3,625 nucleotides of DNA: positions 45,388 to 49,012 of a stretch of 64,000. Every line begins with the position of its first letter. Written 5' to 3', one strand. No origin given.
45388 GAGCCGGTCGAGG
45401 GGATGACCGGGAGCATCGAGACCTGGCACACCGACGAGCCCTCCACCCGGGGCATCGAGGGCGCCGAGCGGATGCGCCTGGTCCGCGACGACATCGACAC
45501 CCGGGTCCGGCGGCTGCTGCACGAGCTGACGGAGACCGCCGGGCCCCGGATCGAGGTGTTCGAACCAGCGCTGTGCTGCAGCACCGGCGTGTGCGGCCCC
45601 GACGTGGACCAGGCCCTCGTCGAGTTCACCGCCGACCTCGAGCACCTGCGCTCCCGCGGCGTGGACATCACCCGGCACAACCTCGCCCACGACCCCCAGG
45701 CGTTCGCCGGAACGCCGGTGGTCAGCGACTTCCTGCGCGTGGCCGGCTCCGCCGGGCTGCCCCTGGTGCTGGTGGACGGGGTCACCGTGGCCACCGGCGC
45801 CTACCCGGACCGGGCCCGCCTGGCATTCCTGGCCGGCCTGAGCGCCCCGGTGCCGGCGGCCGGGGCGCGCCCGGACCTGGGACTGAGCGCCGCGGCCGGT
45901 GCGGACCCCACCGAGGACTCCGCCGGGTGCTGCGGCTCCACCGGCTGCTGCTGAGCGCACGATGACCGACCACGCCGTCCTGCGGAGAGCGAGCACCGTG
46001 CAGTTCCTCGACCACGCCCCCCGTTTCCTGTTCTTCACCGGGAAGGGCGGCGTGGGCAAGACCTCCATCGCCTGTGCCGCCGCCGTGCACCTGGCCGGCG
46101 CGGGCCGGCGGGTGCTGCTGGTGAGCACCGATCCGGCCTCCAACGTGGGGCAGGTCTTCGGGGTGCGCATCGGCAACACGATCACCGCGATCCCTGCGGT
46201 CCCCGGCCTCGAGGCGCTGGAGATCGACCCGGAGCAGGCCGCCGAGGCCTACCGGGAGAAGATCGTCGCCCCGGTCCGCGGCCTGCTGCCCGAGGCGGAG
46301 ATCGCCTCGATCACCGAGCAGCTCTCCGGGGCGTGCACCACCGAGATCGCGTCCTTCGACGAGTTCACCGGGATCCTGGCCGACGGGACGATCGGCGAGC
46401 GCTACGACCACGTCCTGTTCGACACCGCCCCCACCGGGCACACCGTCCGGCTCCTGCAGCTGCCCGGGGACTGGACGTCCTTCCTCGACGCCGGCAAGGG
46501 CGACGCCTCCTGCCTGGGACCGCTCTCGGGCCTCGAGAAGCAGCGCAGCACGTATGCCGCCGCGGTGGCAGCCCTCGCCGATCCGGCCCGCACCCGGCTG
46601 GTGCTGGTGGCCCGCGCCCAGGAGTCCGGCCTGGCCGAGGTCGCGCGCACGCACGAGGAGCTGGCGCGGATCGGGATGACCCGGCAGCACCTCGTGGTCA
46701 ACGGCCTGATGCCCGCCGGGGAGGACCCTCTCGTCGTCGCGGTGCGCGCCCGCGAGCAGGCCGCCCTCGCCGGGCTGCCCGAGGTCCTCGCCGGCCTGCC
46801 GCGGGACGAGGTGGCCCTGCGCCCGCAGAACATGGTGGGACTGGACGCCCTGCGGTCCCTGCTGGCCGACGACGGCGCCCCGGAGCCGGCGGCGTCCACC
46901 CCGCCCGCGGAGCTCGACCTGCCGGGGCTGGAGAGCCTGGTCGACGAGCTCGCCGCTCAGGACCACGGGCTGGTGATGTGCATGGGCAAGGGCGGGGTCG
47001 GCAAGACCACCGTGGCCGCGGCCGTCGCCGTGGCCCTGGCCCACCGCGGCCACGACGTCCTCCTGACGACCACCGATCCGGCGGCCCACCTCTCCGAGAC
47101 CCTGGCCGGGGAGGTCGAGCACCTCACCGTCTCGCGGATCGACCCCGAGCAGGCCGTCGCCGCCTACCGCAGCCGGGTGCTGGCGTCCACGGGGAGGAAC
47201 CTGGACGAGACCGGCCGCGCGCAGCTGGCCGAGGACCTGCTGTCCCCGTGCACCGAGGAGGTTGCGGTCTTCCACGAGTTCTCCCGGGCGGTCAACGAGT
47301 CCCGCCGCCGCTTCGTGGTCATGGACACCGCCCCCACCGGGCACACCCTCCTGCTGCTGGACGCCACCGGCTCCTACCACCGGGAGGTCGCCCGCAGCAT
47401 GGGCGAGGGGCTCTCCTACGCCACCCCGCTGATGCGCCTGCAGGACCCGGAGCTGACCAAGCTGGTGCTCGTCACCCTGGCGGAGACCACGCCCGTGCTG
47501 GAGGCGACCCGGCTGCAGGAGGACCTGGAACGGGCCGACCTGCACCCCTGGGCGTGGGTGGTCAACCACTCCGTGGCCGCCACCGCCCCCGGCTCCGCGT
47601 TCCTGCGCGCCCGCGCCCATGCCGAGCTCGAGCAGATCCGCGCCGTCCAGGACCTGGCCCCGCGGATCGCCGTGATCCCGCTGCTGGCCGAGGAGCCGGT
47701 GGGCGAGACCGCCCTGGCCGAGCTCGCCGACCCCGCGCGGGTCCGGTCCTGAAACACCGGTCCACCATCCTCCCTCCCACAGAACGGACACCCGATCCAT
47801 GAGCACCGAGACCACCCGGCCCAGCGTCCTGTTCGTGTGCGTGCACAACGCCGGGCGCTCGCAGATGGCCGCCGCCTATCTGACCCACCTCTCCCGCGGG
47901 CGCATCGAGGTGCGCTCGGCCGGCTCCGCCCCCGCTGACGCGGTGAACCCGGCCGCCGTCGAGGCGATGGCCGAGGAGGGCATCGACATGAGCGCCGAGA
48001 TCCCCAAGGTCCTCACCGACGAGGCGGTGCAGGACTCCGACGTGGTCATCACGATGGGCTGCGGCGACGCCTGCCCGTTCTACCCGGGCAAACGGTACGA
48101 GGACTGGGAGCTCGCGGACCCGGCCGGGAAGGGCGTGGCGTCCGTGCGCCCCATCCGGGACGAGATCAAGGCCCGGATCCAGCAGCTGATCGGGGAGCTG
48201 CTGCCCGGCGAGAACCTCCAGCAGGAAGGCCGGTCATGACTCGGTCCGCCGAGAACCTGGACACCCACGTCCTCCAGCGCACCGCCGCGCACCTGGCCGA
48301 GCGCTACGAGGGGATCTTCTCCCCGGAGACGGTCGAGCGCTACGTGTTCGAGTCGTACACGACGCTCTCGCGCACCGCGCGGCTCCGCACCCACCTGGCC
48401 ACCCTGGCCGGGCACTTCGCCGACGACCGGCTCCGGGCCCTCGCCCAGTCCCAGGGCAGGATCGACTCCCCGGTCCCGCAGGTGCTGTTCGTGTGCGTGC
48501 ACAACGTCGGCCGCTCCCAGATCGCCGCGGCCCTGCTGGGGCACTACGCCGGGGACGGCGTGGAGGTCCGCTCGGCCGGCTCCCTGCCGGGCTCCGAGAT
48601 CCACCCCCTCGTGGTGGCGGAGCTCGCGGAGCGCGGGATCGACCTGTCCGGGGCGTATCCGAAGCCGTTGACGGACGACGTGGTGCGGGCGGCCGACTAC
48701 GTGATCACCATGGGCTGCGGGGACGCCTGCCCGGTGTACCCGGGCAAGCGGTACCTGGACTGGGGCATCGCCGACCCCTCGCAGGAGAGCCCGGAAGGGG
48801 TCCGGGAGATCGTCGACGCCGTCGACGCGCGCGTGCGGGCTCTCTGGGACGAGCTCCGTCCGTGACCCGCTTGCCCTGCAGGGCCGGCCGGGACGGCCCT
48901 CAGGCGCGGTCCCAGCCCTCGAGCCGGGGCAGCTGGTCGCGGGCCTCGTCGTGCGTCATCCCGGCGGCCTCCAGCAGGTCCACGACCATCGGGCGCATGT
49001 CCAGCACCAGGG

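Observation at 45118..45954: In-frame fusion of a mycothiol-type arsenate reductase to the ArsD arsenite metallochaperone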

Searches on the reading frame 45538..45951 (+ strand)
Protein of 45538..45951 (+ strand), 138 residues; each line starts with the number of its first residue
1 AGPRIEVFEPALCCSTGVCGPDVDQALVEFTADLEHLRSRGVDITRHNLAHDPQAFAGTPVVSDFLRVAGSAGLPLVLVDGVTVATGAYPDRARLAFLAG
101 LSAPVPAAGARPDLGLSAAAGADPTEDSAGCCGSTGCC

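Call 32: find_homologous_proteins(query=window:45538-45951:+, max_evalue=0.00001)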
Query window:45538-45951:+ (138 aa): 1372 proteins with E <= 0.00001 among 1689 candidates; the best 120 are listed.
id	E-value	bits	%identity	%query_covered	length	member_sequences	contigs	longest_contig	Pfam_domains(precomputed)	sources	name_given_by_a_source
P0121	8.4e-80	283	99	96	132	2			PF06953.18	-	-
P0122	3.3e-65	236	82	100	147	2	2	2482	PF06953.18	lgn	-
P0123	1.5e-63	231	80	100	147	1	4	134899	PF06953.18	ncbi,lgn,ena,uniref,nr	ncbi:arsenite efflux transporter metallochaperone ArsD [Kocuria turfanensis]|uniref:Arsenic resistan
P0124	5.5e-57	210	73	100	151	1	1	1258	PF06953.18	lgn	-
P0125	1.7e-49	185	74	83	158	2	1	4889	PF06953.18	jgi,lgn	jgi:hypothetical protein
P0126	3.0e-49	184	73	84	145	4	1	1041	PF06953.18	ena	-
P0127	3.6e-49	184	72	84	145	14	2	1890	PF06953.18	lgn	-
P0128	6.2e-48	180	66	86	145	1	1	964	PF06953.18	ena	-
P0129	9.1e-47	176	68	98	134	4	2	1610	PF06953.18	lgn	-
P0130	1.4e-46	176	82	68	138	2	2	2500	PF06953.18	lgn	-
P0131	5.7e-45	171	63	100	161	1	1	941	PF06953.18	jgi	jgi:hypothetical protein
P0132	1.4e-44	169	71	86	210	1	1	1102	PF06953.18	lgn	-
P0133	1.4e-44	169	68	96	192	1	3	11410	PF06953.18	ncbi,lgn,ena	-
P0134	3.1e-44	168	64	88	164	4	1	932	PF06953.18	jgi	-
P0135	3.7e-44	168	70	72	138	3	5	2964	PF06953.18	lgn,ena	-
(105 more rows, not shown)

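Call 34: find_encoding_contigs(protein=P0123, flank=8000, max_places=3)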
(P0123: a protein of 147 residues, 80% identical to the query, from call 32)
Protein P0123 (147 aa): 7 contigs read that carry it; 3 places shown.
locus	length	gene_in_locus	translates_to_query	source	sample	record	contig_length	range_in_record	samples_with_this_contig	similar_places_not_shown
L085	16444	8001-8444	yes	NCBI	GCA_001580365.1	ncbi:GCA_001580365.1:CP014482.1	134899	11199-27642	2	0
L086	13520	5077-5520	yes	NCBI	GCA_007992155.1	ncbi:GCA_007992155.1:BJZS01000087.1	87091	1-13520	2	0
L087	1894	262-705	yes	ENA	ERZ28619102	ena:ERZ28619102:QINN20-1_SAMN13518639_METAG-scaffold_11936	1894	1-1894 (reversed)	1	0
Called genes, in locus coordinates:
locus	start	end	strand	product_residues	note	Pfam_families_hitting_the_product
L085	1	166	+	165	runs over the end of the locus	-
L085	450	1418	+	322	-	PF13011:LZ_Tnp_IS481, PF13384:HTH_23, PF13518:HTH_28, PF13551:HTH_29, PF13565:HTH_32, PF00665:rve, PF13683:rve_3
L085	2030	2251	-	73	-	-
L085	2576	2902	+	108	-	-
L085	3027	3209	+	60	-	-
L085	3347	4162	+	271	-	PF00194:Carb_anhydrase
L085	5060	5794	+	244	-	PF02535:Zip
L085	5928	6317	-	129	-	PF01047:MarR (faint), PF12840:HTH_20, PF01022:HTH_5, PF12802:MarR_2 (weak), PF13412:HTH_24 (weak)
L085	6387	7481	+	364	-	PF01758:SBF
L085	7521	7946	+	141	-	PF01451:LMWPc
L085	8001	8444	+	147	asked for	PF06953:ArsD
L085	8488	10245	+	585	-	PF00142:Fer4_NifH (faint), PF00448:SRP54 (faint), PF01656:CbiA, PF02374:ArsA_ATPase, PF13614:AAA_31, PF01656:CbiA, PF02374:ArsA_ATPase, PF10609:ParA (weak), +9 more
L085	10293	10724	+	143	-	PF01451:LMWPc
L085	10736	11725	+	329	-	PF00890:FAD_binding_2 (faint), PF07992:Pyr_redox_2, PF13738:Pyr_redox_3, PF00070:Pyr_redox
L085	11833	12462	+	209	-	PF21234:Phosphatase-like_N, PF01451:LMWPc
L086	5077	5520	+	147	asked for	PF06953:ArsD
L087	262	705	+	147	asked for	PF06953:ArsD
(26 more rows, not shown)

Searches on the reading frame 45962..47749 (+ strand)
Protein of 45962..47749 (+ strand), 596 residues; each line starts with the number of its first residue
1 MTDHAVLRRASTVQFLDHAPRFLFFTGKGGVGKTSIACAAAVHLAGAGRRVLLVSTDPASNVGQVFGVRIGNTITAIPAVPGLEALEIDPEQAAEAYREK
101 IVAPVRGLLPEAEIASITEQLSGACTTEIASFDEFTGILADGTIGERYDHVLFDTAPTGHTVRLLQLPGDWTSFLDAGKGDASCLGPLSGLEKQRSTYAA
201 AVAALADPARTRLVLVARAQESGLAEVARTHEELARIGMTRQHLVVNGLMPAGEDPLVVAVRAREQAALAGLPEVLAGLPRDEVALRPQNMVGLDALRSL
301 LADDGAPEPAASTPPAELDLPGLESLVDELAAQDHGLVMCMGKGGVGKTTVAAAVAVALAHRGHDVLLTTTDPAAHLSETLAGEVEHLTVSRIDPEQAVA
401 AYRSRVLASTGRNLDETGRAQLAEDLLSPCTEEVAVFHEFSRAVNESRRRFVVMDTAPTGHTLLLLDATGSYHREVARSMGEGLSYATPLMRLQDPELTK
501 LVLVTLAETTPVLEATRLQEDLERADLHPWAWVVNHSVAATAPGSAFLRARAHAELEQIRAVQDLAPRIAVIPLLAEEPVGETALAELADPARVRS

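Call 5: search_protein_families(library=pfam, proteins=[window:45962-47749:+], max_evalue=0.01)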
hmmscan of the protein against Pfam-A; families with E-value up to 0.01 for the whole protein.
window:45962-47749:+ (596 aa): 27 families (the best 25 are shown)
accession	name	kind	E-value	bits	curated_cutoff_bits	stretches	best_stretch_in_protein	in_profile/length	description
PF02374.21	ArsA_ATPase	-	1.2e-94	317.4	24.3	3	21-300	2-299/305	Anion-transporting ATPase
PF01656.29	CbiA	-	3.1e-21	76.1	25.4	2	338-419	2-54/125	CobQ/CobB/MinD/ParA nucleotide binding domain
PF13614.12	AAA_31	-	2e-20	73.9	27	2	26-159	8-129/177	AAA domain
PF10609.15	ParA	-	6.4e-12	45.9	27.1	2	337-370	6-39/246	NUBPL iron-transfer P-loop NTPase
PF00142.24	Fer4_NifH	-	4.1e-11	43.3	25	2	340-384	5-49/271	4Fe-4S iron sulfur cluster binding proteins, NifH/frxC family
PF13191.12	AAA_16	-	1.1e-10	42.7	32.6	2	323-467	12-139/167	AAA ATPase domain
PF13481.12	AAA_25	-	6.1e-09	36.2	27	1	333-456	31-151/195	AAA domain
PF02562.22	PhoH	-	4.2e-08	33.4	27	1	19-72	18-71/205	PhoH-like protein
PF20720.3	nSTAND3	-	4.8e-08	33.3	27.2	1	333-369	15-51/155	Novel STAND NTPase 3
PF06564.18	CBP_BcsQ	-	2.1e-07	31.1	21.3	0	28-70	10-52/234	Cellulose biosynthesis protein BcsQ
PF01695.23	IstB_IS21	-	4.1e-07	30.2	24.1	1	6-56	79-128/238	IstB-like ATP binding protein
PF13604.12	AAA_30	-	1.7e-06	28.4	27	1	325-381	8-66/191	AAA domain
PF03308.22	MeaB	-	1.9e-06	27.6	23.1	0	24-63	37-78/273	Methylmalonyl Co-A mutase-associated GTPase MeaB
PF25199.1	nSTAND_NTPase5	-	2e-06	28.1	34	0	326-379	28-85/145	Novel STAND NTPase 5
PF00448.28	SRP54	-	7.5e-06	26.2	22.7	1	338-373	4-39/196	SRP54-type protein, GTPase domain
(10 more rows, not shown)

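Call 6: search_protein_families(library=ncbifam, proteins=[window:45962-47749:+], max_evalue=0.01)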
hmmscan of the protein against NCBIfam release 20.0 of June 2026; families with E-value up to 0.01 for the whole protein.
window:45962-47749:+ (596 aa): 54 families (the best 25 are shown)
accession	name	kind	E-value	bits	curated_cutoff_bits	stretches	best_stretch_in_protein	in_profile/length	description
TIGR04291.1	arsen_driv_ArsA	equivalog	1.6e-251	835.9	650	1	19-577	2-564/565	arsenical pump-driving ATPase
TIGR00345.1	GET3_arsA_TRC40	subfamily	1.6e-115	385.7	135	3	24-300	1-293/299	TRC40/GET3/ArsA family transport-energizing ATPase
NF041417.1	ArsA_halo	exception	5.3e-115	385.4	800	1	18-588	10-610/617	arsenical pump-driving ATPase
NF053622.1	ATPseBagAMYCTU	equivalog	4e-28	98.8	400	2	333-561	5-251/325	ATPase BagA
NF053621.1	ATPseBagBMYCTU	equivalog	7e-19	68.1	521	2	333-382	10-59/371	ATPase BagB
NF041546.1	ParA_partition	equivalog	7.1e-18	64.9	180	2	340-390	5-58/203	ParA family partition ATPase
NF050088.1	Get3_fold_NosAFP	equivalog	7.5e-18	64.6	325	2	22-101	4-81/364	Get3/ArsA fold putative tail anchor-mediating ATPase NosAFP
TIGR01969.1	minD_arch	subfamily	3.1e-14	52.8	201.75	2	338-373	4-39/251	cell division ATPase MinD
TIGR03371.1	cellulose_yhjQ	equivalog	5.3e-12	45.7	157.85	2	342-379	9-46/246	cellulose biosynthesis protein BcsQ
TIGR01281.1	DPOR_bchL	equivalog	5.6e-12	45.6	345.15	2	340-387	5-52/268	ferredoxin:protochlorophyllide reductase (ATP-dependent) iron-sulfur ATP-binding protein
TIGR01287.1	nifH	equivalog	5.7e-12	45.5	394.35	2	340-393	5-58/275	nitrogenase iron protein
NF009701.0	PRK13230.1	subfamily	7.6e-12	44.8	350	2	340-386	6-52/291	nitrogenase reductase-like protein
NF041136.1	MrpORP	equivalog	1.2e-11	44.5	450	2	335-368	6-39/365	iron-sulfur cluster carrier protein MrpORP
TIGR01968.1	minD_bact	equivalog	2.7e-11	43.3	212.9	2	337-372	4-39/261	septum site-determining protein MinD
NF033200.1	F430_CfbC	exception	6.3e-11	42.1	402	1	340-385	5-51/260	Ni-sirohydrochlorin a,c-diamide reductive cyclase ATP-dependent reductase subunit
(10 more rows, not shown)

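Call 44: search_solved_structures(query=window:45962-47749:+, max_evalue=1e-20, show_alignments=1)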
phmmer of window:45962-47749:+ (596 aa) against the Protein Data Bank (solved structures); distinct sequences matched with E-value up to 1e-20: 22.
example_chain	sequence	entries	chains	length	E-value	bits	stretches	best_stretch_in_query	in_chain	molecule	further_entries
9nbl_A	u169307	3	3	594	1.1e-233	780.1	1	13-591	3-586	Arsenite transporter ATPase-like protein,arsA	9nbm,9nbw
9nbo_A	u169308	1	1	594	2e-232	776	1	13-591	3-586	Arsenite transporter ATPase-like protein,arsA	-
1f48_A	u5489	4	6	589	9.6e-226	753.9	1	13-589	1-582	ARSENITE-TRANSLOCATING ATPASE | ARSENICAL PUMP-DRIVING ATPASE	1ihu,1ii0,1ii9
5zme_A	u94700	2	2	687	6.7e-33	117.4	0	21-181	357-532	ATPase ARSA1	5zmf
3zq6_A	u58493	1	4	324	2e-30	109.2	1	20-173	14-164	PUTATIVE ARSENICAL PUMP-DRIVING ATPASE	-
3ug6_A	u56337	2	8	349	2.5e-30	108.9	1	19-170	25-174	arsenical pump-driving ATPase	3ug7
3ibg_A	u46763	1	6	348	9.4e-24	87.2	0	19-170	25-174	ATPase, subunit of the Get complex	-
2woo_A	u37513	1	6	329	1.6e-23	86.4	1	20-300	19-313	ATPASE GET3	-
3vlc_A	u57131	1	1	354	5.1e-23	84.8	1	20-252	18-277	ATPase GET3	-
2woj_A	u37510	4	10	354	5.3e-23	84.8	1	20-252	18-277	ATPASE GET3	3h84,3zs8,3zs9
8hac_A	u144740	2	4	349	5.3e-23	84.7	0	21-168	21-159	ATPase ASNA1 homolog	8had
3a36_A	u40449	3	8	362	5.5e-23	84.7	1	20-252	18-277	ATPase GET3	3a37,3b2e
3sja_A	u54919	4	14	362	5.8e-23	84.6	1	20-252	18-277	ATPase GET3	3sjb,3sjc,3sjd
3idq_A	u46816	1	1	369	6.3e-23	84.5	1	20-252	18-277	ATPase GET3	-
5bw8_A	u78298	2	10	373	6.4e-23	84.5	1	20-252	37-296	ATPase GET3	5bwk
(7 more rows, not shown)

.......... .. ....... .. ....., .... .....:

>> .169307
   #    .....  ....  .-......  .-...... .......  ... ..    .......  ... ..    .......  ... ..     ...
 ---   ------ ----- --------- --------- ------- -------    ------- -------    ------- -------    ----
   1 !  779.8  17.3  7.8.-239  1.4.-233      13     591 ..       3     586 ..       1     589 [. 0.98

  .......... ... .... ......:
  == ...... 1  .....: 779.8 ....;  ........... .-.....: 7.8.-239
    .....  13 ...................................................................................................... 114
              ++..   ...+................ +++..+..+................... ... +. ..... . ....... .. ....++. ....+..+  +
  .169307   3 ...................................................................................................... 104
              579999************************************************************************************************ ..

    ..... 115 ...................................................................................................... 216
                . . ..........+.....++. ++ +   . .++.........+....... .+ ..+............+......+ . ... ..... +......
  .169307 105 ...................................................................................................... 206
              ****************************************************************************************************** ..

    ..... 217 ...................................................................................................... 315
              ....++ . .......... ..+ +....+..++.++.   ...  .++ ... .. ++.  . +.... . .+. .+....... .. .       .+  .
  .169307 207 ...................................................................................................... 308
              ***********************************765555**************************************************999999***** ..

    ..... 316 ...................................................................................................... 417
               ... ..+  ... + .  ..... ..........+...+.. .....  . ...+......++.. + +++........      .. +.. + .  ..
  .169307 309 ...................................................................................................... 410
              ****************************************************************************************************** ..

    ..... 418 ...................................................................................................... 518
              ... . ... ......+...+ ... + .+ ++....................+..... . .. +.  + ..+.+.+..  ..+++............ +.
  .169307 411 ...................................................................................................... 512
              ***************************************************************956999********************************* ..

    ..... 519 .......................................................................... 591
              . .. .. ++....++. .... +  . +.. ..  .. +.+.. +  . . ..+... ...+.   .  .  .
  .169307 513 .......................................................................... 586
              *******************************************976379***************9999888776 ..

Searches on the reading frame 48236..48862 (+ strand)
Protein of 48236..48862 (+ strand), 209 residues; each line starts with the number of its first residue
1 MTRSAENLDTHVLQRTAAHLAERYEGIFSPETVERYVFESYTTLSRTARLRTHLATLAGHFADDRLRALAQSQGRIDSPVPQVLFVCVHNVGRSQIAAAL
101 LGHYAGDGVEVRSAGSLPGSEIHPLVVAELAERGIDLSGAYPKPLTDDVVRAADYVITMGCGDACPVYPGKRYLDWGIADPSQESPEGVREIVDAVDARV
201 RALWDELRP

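Call 5: search_protein_families(library=pfam, proteins=[window:48236-48862:+], max_evalue=0.01)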
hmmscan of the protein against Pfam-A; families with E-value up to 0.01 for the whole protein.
window:48236-48862:+ (209 aa): 2 families
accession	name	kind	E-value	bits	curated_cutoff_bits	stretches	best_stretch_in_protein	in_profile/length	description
PF21234.2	Phosphatase-like_N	-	8.9e-28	96.9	27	1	13-70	1-58/58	Protein-tyrosine-phosphatase-like, N-terminal domain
PF01451.26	LMWPc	-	6e-21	75.6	23.2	1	83-203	1-143/144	Low molecular weight phosphotyrosine protein phosphatase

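Call 6: search_protein_families(library=ncbifam, proteins=[window:48236-48862:+], max_evalue=0.01)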
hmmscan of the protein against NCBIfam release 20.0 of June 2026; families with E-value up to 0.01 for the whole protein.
window:48236-48862:+ (209 aa): 6 families
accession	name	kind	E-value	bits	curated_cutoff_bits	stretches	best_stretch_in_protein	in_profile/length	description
TIGR02689.1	ars_reduc_gluta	equivalog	2e-15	57.1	157.6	1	82-203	2-125/126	arsenate reductase, glutathione/glutaredoxin type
TIGR02691.1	arsC_pI258_fam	equivalog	9.7e-14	51.7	174.3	1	83-185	1-105/129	arsenate reductase (thioredoxin)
NF010053.0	PRK13530.1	subfamily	8e-13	48.9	215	1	83-202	6-127/133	arsenate reductase (thioredoxin)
NF046112.1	MSMEG_6209_Nter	domain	2.3e-09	37.4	25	1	11-66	3-56/56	three-helix bundle dimerization domain-containing protein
NF007520.0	PRK10126.1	equivalog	9.9e-06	26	243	1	82-161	4-84/147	low molecular weight protein-tyrosine-phosphatase Wzb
NF008486.0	PRK11391.1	equivalog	2.8e-05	24.6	247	1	82-160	8-87/148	phosphotyrosine-protein phosphatase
